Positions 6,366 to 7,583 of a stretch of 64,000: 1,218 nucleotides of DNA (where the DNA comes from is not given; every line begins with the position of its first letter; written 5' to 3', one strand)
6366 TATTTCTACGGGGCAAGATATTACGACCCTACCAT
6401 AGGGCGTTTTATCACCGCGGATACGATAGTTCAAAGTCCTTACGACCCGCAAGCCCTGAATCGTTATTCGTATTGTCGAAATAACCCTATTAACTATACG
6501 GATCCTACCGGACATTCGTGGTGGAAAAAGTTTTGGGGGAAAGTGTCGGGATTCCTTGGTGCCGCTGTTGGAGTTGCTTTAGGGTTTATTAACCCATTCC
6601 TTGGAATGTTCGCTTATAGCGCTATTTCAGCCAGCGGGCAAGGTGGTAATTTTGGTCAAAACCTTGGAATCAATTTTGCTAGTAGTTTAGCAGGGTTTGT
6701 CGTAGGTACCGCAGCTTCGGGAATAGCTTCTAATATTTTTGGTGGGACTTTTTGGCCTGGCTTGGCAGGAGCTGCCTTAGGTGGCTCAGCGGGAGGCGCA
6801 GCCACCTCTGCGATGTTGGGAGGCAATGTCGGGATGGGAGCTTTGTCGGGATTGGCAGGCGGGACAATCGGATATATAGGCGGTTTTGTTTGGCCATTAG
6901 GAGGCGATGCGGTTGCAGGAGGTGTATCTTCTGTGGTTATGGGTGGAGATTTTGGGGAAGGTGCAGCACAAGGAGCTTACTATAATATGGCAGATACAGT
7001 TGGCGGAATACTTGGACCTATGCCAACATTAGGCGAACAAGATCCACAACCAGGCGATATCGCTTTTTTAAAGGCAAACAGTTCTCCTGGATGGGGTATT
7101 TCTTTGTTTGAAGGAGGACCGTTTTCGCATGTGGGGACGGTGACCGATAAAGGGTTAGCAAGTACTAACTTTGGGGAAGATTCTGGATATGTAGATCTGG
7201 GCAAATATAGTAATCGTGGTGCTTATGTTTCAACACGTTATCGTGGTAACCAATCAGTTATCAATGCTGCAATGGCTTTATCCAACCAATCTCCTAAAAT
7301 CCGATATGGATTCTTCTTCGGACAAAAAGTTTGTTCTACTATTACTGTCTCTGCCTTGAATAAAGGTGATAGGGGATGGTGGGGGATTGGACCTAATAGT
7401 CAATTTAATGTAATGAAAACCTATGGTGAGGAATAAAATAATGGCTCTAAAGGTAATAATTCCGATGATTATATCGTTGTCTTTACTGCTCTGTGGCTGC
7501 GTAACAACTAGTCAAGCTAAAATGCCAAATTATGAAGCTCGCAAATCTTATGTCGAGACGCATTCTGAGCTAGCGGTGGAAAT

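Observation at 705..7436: Tc-toxin-like (TcB-TcC fusion architecture) RHS toxin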

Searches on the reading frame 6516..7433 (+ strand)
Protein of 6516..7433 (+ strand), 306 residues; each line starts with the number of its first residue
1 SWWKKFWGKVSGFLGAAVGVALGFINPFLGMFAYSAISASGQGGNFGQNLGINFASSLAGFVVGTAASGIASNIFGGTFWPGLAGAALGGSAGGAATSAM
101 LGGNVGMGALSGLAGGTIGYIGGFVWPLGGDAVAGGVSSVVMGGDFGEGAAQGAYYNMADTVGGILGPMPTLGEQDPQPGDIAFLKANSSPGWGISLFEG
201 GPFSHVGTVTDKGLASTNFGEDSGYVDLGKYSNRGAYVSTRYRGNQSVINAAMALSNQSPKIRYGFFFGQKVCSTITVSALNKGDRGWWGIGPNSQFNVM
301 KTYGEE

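Call 8: search_protein_families(library=pfam, proteins=[window:6516-7433:+], max_evalue=10)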
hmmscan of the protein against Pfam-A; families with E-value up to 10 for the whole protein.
seq(306 aa): 0 families

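Call 14: find_homologous_proteins(query=window:6516-7433:+, max_evalue=0.001)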
Query seq(306 aa) (306 aa): 16 proteins with E <= 0.001 among 8000 candidates.
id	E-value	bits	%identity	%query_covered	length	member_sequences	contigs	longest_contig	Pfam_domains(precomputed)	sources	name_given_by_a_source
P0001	6.2e-149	514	79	100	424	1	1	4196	PF25023.2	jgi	jgi:RHS repeat-associated protein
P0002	8.4e-133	461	72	100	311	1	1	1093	-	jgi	jgi:hypothetical protein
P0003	2.2e-101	357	67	90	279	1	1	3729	-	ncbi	-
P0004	1.4e-89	319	56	99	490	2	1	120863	PF25023.2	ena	-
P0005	2.3e-89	318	58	95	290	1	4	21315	-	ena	-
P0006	1.3e-73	266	76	59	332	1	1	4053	PF25023.2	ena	-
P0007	7.3e-65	237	57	68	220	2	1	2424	-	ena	-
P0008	2.0e-59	219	56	64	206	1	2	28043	-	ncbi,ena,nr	ncbi:MAG: hypothetical protein ISS45_06180 [Candidatus Omnitrophica bacterium]|nr:hypothetical prote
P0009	3.4e-56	209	49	66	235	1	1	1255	-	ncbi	ncbi:MAG: hypothetical protein COY78_06955, partial [Candidatus Omnitrophica bacterium CG_4_10_14_0_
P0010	2.9e-55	206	47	75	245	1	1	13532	-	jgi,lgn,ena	-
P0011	2.1e-54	203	52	61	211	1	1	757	-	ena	-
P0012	9.4e-52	194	46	61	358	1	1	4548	-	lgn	-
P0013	5.2e-51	192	46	67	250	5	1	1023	-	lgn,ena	-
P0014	1.1e-25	109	46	54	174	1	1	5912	-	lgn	-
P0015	1.1e-19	89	33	99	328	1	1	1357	-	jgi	jgi:hypothetical protein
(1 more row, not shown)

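Call 20: find_encoding_contigs(protein=P0004, flank=10000, max_places=3)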
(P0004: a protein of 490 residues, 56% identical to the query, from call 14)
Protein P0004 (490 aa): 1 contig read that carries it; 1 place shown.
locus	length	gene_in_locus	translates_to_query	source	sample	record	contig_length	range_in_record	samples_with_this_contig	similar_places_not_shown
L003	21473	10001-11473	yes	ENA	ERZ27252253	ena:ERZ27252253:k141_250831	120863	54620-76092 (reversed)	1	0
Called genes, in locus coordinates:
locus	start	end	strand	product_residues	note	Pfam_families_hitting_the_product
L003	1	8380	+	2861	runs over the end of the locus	PF03534:SpvB, PF01839:FG-GAP (faint), PF13517:FG-GAP_3 (weak), PF12256:TcdB_toxin_midN, PF05593:RHS_repeat (faint), PF20041:DUF6443 (weak), PF13385:Laminin_G_3, PF07691:PA14, +1 more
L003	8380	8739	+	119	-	-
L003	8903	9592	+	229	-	PF13489:Methyltransf_23 (faint)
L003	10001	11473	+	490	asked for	PF25023:TEN_YD-shell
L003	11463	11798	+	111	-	-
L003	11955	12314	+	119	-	PF04355:BamE (weak)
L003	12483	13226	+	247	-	PF00932:LTD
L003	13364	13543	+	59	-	-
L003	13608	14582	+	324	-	PF12147:Methyltransf_20 (weak), PF01209:Ubie_methyltran (weak), PF13847:Methyltransf_31, PF08241:Methyltransf_11 (weak), PF08242:Methyltransf_12, PF13649:Methyltransf_25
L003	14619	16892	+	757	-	PF16927:HisKA_7TM, PF01590:GAF (weak), PF02518:HATPase_c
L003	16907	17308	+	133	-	PF00072:Response_reg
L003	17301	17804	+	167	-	-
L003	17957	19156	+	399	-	PF13173:AAA_14, PF13635:DUF4143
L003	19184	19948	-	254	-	PF00072:Response_reg, PF23198:PDE8A_N (faint), PF00072:Response_reg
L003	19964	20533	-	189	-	PF01381:HTH_3 (faint), PF07883:Cupin_2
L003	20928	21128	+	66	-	-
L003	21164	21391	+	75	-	-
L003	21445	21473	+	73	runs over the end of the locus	PF23297:ACP_SdgA_C (weak), PF00550:PP-binding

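Call 26: find_encoding_contigs(protein=P0008, flank=10000, max_places=3)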
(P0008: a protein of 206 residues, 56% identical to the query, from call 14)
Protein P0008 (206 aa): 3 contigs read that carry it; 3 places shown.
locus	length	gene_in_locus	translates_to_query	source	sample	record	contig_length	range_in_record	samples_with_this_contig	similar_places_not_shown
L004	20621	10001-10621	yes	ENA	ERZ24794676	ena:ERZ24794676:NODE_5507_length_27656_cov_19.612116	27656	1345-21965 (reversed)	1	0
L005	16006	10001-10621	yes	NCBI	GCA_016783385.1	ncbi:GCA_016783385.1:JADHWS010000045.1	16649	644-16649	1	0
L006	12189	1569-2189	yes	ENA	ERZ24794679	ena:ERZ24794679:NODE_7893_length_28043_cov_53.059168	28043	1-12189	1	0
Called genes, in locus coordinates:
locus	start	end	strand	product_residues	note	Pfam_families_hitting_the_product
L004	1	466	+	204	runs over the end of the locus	PF10543:ORF6N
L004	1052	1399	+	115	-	PF05635:23S_rRNA_IVP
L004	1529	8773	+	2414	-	PF03534:SpvB, PF13517:FG-GAP_3 (weak), PF12256:TcdB_toxin_midN, PF13517:FG-GAP_3 (weak), PF25023:TEN_YD-shell, PF05593:RHS_repeat, PF13385:Laminin_G_3, PF25023:TEN_YD-shell, +1 more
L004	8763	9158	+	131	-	-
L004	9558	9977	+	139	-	-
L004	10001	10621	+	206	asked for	-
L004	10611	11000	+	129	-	-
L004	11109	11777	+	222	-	PF01797:Y1_Tnp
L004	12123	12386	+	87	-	PF04014:MazE_antitoxin (weak)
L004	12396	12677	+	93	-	-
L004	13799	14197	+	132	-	-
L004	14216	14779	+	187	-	-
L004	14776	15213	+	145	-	-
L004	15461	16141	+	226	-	-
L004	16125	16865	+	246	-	PF00106:adh_short, PF08659:KR, PF13561:adh_short_C2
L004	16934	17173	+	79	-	PF00550:PP-binding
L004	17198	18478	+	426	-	PF00109:ketoacyl-synt, PF00108:Thiolase_N (weak), PF02801:Ketoacyl-synt_C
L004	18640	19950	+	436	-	PF00330:Aconitase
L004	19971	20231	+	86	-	-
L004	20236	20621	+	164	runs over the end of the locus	PF00694:Aconitase_C, PF06434:Aconitase_2_N (faint)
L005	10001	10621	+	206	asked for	-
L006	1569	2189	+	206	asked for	-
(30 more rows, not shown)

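Call 45: find_encoding_contigs(protein=P0005, flank=10000, max_places=2)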
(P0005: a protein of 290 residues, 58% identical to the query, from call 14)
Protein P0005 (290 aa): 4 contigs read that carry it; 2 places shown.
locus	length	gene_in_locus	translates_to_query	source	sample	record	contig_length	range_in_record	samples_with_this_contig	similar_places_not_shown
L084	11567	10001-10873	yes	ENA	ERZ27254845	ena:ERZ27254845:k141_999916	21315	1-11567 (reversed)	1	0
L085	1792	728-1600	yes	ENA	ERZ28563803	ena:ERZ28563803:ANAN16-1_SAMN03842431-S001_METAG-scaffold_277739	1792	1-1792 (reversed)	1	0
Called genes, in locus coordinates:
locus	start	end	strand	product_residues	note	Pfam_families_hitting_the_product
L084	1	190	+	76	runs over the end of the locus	-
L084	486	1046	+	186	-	PF01797:Y1_Tnp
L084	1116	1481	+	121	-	PF05635:23S_rRNA_IVP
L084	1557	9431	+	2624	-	PF03534:SpvB, PF01839:FG-GAP (faint), PF13517:FG-GAP_3, PF12256:TcdB_toxin_midN, PF05593:RHS_repeat (faint), PF25023:TEN_YD-shell, PF01079:Hint (weak), PF25023:TEN_YD-shell (weak), +1 more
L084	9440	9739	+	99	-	-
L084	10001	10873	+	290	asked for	-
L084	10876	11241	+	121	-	-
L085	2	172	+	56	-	?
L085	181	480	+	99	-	-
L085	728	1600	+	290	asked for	-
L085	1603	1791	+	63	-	?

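Call 46: find_encoding_contigs(protein=P0010, flank=10000, max_places=2)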
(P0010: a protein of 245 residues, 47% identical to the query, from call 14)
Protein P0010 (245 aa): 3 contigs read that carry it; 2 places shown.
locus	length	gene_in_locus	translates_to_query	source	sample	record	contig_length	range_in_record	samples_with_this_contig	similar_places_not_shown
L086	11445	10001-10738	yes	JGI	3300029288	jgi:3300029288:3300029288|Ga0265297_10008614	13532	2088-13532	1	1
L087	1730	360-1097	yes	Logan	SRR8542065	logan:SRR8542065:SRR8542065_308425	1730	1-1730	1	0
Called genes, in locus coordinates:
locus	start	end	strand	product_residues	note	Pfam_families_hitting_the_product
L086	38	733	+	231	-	PF00092:VWA, PF13519:VWA_2, PF13768:VWA_3 (weak)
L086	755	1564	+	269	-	PF00481:PP2C (faint)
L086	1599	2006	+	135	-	PF16697:Yop-YscD_cpl, PF00498:FHA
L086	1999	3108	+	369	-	PF00069:Pkinase, PF07714:PK_Tyr_Ser-Thr, PF00498:FHA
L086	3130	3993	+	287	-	PF13814:Replic_Relax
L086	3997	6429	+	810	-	-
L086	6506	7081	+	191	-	-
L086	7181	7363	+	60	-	PF01381:HTH_3 (weak)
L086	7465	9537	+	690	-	PF02899:Phage_int_SAM_1 (faint), PF13102:Phage_int_SAM_5 (faint), PF13495:Phage_int_SAM_4 (faint), PF00589:Phage_integrase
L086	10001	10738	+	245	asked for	-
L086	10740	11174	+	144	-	-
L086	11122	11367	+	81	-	-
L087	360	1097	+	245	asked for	-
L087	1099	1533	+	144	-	-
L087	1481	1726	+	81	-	-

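Call 79: find_encoding_contigs(protein=P0006, flank=5000, max_places=2)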
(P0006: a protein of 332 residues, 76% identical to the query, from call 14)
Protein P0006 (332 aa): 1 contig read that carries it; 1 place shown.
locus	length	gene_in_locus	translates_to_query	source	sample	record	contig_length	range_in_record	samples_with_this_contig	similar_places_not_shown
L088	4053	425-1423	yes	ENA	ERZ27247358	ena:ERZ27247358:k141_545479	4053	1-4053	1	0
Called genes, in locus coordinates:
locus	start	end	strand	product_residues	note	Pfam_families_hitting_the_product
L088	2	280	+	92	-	?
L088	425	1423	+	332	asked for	PF25023:TEN_YD-shell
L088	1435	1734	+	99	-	-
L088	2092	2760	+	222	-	PF01797:Y1_Tnp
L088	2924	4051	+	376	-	?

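Call 80: find_encoding_contigs(protein=P0001, flank=5000, max_places=2)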
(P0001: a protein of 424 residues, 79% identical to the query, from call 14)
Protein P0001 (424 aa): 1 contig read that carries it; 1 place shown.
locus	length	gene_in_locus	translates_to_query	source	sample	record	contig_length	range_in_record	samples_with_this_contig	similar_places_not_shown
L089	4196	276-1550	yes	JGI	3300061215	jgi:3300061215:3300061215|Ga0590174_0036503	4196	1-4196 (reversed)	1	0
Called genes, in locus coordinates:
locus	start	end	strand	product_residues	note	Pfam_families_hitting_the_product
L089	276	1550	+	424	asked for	PF25023:TEN_YD-shell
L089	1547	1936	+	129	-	-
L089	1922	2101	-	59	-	-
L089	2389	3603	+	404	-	PF25023:TEN_YD-shell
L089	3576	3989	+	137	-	-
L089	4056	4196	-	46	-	?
